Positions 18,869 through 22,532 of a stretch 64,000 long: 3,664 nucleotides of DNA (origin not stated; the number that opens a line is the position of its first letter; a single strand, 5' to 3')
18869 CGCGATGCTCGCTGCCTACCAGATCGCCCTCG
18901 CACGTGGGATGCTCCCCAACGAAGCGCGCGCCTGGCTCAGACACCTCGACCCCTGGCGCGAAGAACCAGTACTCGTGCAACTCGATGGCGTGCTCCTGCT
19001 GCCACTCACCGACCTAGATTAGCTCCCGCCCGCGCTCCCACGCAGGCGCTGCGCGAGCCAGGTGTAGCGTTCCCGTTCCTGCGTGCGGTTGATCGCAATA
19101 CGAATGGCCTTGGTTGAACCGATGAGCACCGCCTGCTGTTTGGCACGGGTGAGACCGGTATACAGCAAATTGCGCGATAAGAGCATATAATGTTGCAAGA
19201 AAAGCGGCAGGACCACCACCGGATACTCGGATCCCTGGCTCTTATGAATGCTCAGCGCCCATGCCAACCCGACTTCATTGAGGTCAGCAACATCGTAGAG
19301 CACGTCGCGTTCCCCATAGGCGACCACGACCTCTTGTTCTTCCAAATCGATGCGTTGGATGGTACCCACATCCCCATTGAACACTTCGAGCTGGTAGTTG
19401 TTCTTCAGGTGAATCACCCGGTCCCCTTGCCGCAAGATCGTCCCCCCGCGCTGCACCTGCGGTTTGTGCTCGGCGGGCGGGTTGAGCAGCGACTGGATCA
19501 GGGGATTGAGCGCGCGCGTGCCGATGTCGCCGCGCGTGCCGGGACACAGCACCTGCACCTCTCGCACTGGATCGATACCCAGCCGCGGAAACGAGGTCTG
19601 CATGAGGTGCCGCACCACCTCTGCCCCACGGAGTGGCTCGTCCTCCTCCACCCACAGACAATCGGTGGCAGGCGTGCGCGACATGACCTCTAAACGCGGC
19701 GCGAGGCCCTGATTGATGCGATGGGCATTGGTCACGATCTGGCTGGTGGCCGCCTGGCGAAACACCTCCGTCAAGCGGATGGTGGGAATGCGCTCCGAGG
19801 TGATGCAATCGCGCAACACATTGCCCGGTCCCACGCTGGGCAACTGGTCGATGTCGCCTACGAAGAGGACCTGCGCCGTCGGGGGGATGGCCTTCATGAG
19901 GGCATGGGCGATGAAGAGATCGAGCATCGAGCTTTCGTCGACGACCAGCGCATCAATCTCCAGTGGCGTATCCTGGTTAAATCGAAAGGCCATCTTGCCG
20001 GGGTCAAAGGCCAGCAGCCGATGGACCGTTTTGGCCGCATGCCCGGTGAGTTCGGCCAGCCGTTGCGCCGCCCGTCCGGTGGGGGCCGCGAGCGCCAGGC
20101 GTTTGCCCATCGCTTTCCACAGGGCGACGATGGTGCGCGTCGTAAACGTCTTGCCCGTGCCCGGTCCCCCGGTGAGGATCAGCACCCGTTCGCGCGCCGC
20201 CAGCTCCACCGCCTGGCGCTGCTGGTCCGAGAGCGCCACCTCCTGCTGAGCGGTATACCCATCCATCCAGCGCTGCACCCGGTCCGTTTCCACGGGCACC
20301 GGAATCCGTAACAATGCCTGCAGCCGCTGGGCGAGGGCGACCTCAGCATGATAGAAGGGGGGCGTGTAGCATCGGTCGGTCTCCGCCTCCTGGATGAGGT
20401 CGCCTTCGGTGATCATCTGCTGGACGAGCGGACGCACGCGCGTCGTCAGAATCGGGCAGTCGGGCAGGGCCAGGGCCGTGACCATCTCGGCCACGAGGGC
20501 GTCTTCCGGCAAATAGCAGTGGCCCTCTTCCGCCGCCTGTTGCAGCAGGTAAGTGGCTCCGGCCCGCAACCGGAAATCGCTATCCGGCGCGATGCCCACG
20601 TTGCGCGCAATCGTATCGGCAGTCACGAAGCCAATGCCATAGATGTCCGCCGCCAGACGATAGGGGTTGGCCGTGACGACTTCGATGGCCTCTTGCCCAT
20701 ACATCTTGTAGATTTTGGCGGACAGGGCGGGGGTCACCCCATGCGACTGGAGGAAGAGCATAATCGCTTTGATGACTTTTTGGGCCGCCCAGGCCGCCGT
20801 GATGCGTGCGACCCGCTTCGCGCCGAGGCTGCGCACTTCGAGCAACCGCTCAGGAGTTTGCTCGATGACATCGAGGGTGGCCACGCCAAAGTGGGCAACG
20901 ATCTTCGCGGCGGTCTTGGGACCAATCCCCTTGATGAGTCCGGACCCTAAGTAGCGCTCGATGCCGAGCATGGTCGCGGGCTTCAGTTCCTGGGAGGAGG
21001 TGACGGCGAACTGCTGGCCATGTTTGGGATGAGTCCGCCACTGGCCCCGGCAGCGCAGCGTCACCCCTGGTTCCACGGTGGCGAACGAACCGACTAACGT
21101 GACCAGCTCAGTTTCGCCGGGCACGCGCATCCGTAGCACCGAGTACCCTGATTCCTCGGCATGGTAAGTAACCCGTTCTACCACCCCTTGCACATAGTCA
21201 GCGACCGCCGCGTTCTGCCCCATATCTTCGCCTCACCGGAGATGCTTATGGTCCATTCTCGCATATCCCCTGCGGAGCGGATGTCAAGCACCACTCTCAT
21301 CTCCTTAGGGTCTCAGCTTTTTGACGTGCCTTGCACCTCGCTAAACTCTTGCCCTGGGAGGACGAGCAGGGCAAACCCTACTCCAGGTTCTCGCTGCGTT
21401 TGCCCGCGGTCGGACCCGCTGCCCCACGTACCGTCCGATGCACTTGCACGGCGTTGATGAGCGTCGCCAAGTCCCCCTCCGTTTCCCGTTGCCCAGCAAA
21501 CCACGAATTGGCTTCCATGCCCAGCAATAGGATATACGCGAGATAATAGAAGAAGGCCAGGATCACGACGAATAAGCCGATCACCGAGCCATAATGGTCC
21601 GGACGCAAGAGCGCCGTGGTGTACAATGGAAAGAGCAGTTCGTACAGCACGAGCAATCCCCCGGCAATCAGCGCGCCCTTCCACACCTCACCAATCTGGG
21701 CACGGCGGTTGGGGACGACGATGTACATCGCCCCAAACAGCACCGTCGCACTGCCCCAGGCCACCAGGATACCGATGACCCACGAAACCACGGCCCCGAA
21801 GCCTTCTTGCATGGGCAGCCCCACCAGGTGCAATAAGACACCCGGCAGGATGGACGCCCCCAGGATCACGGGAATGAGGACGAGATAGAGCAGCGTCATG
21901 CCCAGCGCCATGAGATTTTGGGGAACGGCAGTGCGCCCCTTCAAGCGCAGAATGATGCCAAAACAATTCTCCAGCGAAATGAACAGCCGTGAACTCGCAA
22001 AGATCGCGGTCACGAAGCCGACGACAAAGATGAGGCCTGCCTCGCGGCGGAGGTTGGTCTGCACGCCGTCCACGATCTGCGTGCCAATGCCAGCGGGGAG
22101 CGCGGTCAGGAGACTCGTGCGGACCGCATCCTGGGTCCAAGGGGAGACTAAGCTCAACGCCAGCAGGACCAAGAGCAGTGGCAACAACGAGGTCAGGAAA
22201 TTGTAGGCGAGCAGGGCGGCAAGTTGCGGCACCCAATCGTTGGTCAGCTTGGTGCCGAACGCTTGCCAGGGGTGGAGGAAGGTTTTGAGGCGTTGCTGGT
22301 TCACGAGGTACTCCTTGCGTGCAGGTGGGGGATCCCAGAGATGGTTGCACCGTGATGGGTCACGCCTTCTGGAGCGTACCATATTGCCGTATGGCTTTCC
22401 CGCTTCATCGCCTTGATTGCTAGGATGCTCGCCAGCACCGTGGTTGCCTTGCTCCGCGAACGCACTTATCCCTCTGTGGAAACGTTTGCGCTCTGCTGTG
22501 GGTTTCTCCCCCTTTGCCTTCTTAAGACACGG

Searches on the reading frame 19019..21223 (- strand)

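Call 48: search_protein_families(library=pfam, proteins=[window:19019-21223:-], max_evalue=0.001)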
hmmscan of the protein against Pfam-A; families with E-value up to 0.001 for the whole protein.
window:19019-21223:- (734 aa): 12 families
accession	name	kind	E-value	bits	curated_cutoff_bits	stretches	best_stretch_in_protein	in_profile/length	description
PF13245.12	AAA_19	-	5.3e-45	153.3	25.1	1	335-466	1-134/134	AAA domain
PF13604.12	AAA_30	-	7.8e-43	146.9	27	1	331-510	2-176/191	AAA domain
PF14490.11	HHH_RecD2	-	2.1e-39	133.7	27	1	148-237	2-92/92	ATP-dependent RecD2 DNA helicase HHH domain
PF23139.1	OB_YrrC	-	2.1e-24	85.7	27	1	9-82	2-76/76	ATP-dependent DNA helicase YrrC, OB-fold domain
PF18335.7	SH3_13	-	1.4e-22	79.7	41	1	572-636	1-65/65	ATP-dependent RecD-like DNA helicase SH3 domain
PF13538.12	UvrD_C_2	-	5.9e-20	71.3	27.4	1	653-701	1-52/52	UvrD-like helicase C-terminal domain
PF14520.12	HHH_5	-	7.4e-09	36.4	27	1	97-145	7-55/57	Helix-hairpin-helix domain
PF13086.12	AAA_11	-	4.3e-07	30.4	27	1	331-388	2-67/257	AAA domain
PF05970.20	PIF1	-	9.7e-06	25.8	25.9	1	332-504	3-203/223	PIF1-like helicase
PF01443.25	Viral_helicase1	-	1.8e-05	25.1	21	0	647-700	171-226/228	Viral superfamily 1 RNA helicase core domain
PF20720.3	nSTAND3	-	0.00076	19.6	27.2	0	336-371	8-43/155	Novel STAND NTPase 3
PF10391.15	DNA_pol_lambd_f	-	0.0008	19.6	29.8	0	97-136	6-45/51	Fingers domain of DNA polymerase lambda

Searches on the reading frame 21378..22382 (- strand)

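Call 48: search_protein_families(library=pfam, proteins=[window:21378-22382:-], max_evalue=0.001)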
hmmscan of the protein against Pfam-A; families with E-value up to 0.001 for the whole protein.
window:21378-22382:- (334 aa): 1 family
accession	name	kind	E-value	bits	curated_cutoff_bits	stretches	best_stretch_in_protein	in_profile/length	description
PF03631.20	Virul_fac_BrkB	-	1.9e-29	103.5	33.7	1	49-293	3-253/259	Virulence factor BrkB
